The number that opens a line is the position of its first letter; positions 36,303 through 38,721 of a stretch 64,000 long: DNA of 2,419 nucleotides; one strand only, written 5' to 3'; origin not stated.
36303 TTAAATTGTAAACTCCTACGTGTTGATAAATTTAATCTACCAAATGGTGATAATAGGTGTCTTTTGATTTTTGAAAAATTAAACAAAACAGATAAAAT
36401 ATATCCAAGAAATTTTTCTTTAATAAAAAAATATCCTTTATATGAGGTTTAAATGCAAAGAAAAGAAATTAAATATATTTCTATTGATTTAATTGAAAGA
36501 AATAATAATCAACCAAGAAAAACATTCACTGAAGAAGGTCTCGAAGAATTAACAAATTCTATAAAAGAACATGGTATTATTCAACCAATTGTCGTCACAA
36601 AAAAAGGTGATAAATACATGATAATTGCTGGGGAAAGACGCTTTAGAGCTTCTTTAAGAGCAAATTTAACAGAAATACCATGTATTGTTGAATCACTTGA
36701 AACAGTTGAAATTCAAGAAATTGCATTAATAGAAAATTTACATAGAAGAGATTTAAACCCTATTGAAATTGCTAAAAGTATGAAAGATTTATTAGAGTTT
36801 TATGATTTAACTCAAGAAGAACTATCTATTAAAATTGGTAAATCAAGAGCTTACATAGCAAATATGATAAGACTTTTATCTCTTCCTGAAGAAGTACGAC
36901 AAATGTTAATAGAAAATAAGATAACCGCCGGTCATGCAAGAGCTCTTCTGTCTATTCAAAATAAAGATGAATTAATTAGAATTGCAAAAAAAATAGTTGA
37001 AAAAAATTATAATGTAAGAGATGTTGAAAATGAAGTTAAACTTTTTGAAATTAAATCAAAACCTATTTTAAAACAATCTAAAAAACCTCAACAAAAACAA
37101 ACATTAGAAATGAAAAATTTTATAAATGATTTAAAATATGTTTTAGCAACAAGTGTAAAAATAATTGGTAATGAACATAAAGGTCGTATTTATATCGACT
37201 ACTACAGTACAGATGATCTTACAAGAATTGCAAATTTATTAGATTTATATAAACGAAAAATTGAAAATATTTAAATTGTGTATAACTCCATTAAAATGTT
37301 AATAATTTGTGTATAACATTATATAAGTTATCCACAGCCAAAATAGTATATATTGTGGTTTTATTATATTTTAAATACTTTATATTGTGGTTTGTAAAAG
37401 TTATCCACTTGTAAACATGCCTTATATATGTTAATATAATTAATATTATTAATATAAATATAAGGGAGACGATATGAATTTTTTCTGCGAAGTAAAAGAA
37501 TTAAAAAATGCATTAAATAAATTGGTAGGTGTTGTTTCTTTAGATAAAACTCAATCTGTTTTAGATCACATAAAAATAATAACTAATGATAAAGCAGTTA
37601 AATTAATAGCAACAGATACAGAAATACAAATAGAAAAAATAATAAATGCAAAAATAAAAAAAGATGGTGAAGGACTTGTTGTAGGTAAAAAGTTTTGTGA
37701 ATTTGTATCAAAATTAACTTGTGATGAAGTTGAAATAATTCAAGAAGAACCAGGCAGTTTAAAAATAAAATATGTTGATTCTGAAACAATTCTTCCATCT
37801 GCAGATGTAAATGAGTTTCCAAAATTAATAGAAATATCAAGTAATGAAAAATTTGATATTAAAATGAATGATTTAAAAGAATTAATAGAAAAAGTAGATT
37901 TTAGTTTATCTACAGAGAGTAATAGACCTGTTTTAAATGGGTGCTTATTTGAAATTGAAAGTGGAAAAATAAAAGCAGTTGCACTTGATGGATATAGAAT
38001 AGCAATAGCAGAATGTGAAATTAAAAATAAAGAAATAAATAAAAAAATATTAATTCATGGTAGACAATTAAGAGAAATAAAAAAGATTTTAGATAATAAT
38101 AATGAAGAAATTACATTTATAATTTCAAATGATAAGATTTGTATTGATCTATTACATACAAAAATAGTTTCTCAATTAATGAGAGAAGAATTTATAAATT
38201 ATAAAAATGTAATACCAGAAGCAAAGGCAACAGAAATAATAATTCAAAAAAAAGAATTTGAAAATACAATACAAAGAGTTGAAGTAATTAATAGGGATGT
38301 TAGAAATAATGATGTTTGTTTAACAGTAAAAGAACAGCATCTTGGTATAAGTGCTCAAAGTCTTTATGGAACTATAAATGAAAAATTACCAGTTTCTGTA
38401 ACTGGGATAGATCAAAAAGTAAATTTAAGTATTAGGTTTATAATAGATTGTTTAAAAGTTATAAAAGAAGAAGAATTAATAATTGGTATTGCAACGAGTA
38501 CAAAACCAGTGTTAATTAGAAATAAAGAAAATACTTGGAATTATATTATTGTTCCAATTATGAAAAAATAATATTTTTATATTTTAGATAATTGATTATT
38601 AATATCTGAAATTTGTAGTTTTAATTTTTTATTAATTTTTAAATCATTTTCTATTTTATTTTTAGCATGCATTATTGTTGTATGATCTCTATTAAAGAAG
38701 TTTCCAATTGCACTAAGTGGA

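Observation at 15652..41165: Scrambled origin neighbourhood: dnaA alone is inverted, tail-to-tail with dnaN, and gyrBA and rsmG-parB sit on swapped sides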

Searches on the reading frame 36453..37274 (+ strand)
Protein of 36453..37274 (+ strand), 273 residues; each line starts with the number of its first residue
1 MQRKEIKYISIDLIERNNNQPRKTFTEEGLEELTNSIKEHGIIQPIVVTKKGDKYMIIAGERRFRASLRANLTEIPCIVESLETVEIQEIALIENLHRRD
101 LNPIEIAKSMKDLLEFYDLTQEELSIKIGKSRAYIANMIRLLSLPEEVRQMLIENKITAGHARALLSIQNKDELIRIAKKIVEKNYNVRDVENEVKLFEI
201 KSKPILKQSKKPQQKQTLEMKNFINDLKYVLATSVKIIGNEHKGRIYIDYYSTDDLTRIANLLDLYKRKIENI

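Call 4: search_protein_families(library=ncbifam, proteins=[window:36453-37274:+])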
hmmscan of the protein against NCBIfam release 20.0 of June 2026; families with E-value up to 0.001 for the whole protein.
window:36453-37274:+ (273 aa): 7 families
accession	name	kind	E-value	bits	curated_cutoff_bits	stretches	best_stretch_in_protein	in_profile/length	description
TIGR04285.1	nucleoid_noc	exception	9.2e-70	234.9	315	1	5-232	1-227/255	nucleoid occlusion protein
TIGR00180.1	parB_part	domain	5.1e-54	182.9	58.45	1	4-181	3-185/186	ParB/RepB/Spo0J family partition protein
TIGR03734.1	PRTRC_parB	hypoth_equivalog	1.7e-32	112.7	278.6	1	17-196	4-187/555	PRTRC system ParB family protein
NF010406.0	PRK13832.1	subfamily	3.2e-14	52.4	640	1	14-143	12-143/578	plasmid partitioning protein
TIGR03454.1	partition_RepB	equivalog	1.2e-09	38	201.5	1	6-149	64-209/325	plasmid partitioning protein RepB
NF053625.1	SerKinSerKArch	equivalog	5.1e-06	25.8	380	1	6-79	11-87/244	ADP-dependent L-serine kinase SerK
NF010440.0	PRK13866.1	equivalog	7.7e-06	25.3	522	1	30-113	90-175/336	plasmid partitioning protein RepB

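Call 67: search_protein_families(library=pfam, proteins=[window:36453-37274:+], max_evalue=0.0001)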
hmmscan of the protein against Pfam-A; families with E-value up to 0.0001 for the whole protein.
window:36453-37274:+ (273 aa): 2 families
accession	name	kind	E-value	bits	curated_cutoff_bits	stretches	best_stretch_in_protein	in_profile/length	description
PF17762.8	HTH_ParB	-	4.2e-35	120.4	22.6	1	100-196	2-98/102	ParB HTH domain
PF02195.25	ParB_N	-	4.7e-32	110.3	26.3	1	5-97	2-95/95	ParB N-terminal domain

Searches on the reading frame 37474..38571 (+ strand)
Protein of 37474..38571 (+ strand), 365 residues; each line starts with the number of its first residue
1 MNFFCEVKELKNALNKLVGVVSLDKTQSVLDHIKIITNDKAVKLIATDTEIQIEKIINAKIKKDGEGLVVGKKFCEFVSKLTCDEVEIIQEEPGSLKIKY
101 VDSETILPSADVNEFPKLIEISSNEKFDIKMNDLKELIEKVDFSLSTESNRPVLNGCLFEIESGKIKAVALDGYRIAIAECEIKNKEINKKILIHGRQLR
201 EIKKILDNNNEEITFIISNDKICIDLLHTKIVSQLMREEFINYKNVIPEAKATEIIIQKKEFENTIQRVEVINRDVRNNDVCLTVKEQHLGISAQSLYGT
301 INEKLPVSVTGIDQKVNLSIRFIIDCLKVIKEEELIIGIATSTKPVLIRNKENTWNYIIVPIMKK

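Call 4: search_protein_families(library=ncbifam, proteins=[window:37474-38571:+])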
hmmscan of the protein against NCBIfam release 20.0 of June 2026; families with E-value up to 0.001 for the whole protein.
window:37474-38571:+ (365 aa): 3 families
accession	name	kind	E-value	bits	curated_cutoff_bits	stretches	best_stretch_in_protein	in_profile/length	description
TIGR00663.1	dnan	equivalog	7.5e-62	209.4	137.65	1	1-362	1-365/367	DNA polymerase III subunit beta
NF004184.0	PRK05643.3-2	equivalog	9e-27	94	443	1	1-363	1-374/375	DNA polymerase III subunit beta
NF011508.0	PRK14946.1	equivalog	6.4e-11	42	513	1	1-356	1-357/366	DNA polymerase III subunit beta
